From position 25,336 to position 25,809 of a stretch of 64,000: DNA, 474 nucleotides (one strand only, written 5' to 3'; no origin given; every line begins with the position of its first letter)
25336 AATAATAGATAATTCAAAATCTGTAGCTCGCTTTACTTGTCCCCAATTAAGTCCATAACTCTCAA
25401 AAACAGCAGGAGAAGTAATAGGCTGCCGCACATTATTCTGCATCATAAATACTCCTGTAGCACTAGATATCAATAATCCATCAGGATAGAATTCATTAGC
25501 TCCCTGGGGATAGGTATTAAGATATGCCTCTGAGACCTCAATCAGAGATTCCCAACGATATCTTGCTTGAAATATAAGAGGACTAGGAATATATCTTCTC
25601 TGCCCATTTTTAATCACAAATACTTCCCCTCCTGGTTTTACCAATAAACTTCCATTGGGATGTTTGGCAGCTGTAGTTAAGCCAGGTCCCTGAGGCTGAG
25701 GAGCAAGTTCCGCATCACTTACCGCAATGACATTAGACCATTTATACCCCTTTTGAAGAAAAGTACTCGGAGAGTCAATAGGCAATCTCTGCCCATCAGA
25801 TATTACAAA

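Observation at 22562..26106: Pair of secreted cell-wall hydrolase candidates sharing a novel ~57-aa tandem repeat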

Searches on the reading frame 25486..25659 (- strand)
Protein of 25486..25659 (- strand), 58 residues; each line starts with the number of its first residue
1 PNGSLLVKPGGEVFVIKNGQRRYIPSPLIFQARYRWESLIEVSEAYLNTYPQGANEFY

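Call 20: search_solved_structures(query=A2, max_evalue=10, show_alignments=3)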
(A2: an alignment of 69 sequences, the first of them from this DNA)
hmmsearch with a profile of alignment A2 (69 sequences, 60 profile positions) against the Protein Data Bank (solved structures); distinct sequences matched with E-value up to 10: 6.
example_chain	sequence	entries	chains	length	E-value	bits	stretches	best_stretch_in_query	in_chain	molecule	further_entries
3ww9_A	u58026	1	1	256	5.4e-05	25.8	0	1-24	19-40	pizza6 protein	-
7zph_A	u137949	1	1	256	0.00086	22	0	1-24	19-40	Pizza6-TNK-RSH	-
7zcj_A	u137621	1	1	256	0.003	20.2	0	1-24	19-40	Pizza6-TNH-TSH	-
3ww8_A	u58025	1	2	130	0.016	17.9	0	1-24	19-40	Pizza3 protein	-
8z4e_C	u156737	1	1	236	0.25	14.1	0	9-36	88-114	Heavy chain of 18_14D scFv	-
3ww7_A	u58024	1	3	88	0.42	13.4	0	1-24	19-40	Pizza2 protein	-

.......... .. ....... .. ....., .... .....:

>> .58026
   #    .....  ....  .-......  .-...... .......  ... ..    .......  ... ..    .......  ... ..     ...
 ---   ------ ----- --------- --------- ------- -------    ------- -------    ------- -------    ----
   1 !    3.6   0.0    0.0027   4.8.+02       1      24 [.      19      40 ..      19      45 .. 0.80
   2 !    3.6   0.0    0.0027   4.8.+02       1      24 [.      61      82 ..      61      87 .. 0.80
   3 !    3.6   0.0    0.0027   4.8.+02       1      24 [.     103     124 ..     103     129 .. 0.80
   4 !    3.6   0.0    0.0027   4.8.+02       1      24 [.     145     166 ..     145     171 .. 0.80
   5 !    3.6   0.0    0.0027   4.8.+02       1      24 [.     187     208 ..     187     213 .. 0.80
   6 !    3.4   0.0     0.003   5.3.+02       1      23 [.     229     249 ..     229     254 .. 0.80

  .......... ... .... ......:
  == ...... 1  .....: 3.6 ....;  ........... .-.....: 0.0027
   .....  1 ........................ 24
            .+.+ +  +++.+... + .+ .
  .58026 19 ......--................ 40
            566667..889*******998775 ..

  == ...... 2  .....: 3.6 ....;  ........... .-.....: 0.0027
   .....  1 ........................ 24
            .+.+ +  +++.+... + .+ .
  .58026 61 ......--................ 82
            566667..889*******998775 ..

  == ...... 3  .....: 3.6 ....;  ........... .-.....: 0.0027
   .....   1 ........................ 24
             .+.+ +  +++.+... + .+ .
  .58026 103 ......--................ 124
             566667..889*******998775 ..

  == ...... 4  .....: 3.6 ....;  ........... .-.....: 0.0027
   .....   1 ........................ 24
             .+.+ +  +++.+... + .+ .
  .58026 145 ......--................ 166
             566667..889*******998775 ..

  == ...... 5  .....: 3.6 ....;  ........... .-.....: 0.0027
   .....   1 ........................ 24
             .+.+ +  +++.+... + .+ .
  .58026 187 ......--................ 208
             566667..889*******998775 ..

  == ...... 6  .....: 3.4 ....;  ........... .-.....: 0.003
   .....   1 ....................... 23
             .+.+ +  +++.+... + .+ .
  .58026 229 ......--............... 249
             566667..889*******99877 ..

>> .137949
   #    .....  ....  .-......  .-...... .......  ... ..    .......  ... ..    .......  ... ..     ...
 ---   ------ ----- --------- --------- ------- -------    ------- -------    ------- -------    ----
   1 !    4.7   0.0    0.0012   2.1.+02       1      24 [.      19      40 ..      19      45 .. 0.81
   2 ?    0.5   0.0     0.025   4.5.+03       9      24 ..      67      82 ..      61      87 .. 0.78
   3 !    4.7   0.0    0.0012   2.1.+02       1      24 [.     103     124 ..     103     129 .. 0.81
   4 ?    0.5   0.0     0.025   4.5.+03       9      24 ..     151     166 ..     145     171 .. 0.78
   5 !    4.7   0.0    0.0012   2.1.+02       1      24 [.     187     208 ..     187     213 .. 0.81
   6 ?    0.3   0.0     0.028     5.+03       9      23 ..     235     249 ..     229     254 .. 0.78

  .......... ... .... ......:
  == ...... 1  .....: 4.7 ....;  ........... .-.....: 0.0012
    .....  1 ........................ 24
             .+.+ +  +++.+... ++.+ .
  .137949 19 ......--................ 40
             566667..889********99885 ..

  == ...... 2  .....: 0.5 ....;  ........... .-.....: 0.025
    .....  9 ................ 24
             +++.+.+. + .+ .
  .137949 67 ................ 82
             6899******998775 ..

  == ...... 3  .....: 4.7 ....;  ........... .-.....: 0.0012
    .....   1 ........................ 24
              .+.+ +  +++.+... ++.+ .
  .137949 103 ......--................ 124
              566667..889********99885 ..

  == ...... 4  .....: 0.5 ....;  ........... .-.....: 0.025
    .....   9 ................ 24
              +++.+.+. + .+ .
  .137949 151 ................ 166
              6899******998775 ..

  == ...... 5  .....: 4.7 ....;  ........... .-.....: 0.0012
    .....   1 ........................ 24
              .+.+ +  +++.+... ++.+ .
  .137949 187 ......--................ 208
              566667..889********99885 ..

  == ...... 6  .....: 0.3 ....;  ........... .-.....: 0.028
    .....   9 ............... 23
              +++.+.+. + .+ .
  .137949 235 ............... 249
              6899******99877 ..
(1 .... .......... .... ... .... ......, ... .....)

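Call 52: search_protein_representatives(alignment_id=A2)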
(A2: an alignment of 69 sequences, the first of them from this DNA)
Query: 69 sequences, 60 profile positions. Proteins with E-value up to 0.001 (for the whole library): 13431; up to 1e-10: 6807; up to 1e-30: 1553. The best 150 are listed.
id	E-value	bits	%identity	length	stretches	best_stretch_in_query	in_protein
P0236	0.0e+00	1025.3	-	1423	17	1-58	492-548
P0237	1.5e-179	597.8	-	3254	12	1-58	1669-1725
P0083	4.9e-154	516.0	-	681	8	1-59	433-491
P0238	7.4e-154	515.5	-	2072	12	1-59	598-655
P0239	7.6e-153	512.2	-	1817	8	1-59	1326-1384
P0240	4.0e-141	474.7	-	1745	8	1-59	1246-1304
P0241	9.0e-129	435.1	-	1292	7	3-58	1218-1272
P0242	8.5e-124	419.2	-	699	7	2-59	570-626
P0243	2.3e-122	414.6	-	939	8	1-60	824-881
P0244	2.4e-121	411.3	-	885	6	2-59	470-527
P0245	2.0e-119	405.2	-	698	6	1-60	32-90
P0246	4.4e-115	391.3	-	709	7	1-60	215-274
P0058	6.0e-115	390.8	-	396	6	1-60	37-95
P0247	1.4e-112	383.3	-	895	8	1-60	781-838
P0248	4.1e-111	378.6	-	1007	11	1-55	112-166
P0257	1.9e-104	357.2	-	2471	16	5-59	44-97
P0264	7.5e-96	329.7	-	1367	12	5-58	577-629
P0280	1.9e-84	293.2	-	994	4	1-58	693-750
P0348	8.3e-68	239.9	-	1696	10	2-58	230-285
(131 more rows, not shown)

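Call 54: search_protein_families(library=pfam, alignment_id=A5, max_evalue=0.001)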
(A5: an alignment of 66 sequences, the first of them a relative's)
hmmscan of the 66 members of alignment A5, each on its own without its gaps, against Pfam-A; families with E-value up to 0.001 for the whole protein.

A. member 1, P0242 (699 aa): 2 families
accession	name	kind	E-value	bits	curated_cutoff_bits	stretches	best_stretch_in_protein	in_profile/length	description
PF01510.30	Amidase_2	-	1.3e-09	38.9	26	1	31-115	58-130/131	N-acetylmuramoyl-L-alanine amidase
PF05108.18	T7SS_ESX1_EccB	-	8.6e-08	31.7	27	0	566-635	178-249/474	Type VII secretion system ESX-1, transport TM domain B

B. families by the number of members that match (of 66 scanned): 30 families (the first 25 are shown)
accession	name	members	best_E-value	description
PF05108.18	T7SS_ESX1_EccB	11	8.8e-17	Type VII secretion system ESX-1, transport TM domain B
PF08486.15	SpoIID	9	5.4e-18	Stage II sporulation protein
PF00082.27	Peptidase_S8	8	2.7e-64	Subtilase family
PF19190.6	BACON_2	6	5.5e-07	Viral BACON domain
PF01551.29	Peptidase_M23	5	5.4e-22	Peptidase family M23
PF22148.1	Fervidolysin_NPro-like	3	4.7e-15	Fervidolysin N-terminal prodomain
PF01510.30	Amidase_2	3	1.6e-14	N-acetylmuramoyl-L-alanine amidase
PF16158.11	N_BRCA1_IG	3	1.3e-11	Ig-like domain from next to BRCA1 gene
PF05257.22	CHAP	2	1.3e-14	CHAP domain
PF01832.25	Glucosaminidase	2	1.5e-14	Mannosyl-glycoprotein endo-beta-N-acetylglucosaminidase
PF00963.24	Cohesin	2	2.6e-08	Cohesin domain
PF05345.18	He_PIG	1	3.1e-35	Putative Ig domain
PF02557.22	VanY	1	8.7e-25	D-alanyl-D-alanine carboxypeptidase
PF00188.32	CAP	1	1.1e-21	Cysteine-rich secretory protein family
PF08310.17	LGFP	1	2.2e-20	LGFP repeat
PF00877.26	NLPC_P60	1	8.1e-12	NlpC/P60 family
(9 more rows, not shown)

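Call 83: list_cluster_members(proteins=[P0236, P0237, P0238, P0239, P0241, P0248, P0257, P0264, P0280, P0348])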
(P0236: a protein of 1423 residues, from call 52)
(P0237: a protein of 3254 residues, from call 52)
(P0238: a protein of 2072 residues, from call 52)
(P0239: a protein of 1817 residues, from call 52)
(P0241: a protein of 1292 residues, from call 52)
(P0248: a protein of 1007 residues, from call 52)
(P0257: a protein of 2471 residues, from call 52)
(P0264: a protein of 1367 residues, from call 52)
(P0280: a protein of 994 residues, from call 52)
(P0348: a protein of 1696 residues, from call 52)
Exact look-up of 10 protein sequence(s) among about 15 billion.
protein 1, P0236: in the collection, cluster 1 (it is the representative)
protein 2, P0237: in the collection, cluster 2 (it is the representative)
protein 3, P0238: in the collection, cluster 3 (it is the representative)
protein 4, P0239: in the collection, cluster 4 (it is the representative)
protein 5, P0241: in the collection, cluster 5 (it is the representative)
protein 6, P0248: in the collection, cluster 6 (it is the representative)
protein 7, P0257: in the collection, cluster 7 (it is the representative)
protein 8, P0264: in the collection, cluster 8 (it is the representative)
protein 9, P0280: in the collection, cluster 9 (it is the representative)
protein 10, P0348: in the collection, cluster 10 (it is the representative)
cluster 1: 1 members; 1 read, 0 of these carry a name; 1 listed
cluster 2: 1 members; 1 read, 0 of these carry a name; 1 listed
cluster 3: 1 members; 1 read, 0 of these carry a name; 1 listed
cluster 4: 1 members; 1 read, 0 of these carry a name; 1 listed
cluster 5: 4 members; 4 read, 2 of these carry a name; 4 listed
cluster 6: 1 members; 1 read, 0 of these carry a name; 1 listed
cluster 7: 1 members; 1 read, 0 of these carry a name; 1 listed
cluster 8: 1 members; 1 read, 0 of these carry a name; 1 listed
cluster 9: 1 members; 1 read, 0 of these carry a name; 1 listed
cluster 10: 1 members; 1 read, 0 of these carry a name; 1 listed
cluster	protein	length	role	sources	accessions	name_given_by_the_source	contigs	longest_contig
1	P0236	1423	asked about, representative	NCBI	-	-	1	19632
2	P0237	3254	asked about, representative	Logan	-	-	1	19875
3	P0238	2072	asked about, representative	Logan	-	-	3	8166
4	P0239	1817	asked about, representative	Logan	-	-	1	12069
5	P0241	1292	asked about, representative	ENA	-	-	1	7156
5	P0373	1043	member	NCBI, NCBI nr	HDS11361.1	MAG TPA: hypothetical protein ENN77_00465, partial [Candidatus Wirthbacteria bacterium] | hypothetical protein [Candidatus Wirthbacteria bacterium]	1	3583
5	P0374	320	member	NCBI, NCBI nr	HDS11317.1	MAG TPA: hypothetical protein ENN77_00245, partial [Candidatus Wirthbacteria bacterium] | hypothetical protein [Candidatus Wirthbacteria bacterium]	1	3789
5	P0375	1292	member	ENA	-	-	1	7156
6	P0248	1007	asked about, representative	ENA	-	-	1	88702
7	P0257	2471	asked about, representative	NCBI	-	-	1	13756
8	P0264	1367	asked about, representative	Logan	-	-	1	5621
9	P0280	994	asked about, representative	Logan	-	-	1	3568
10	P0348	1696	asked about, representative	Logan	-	-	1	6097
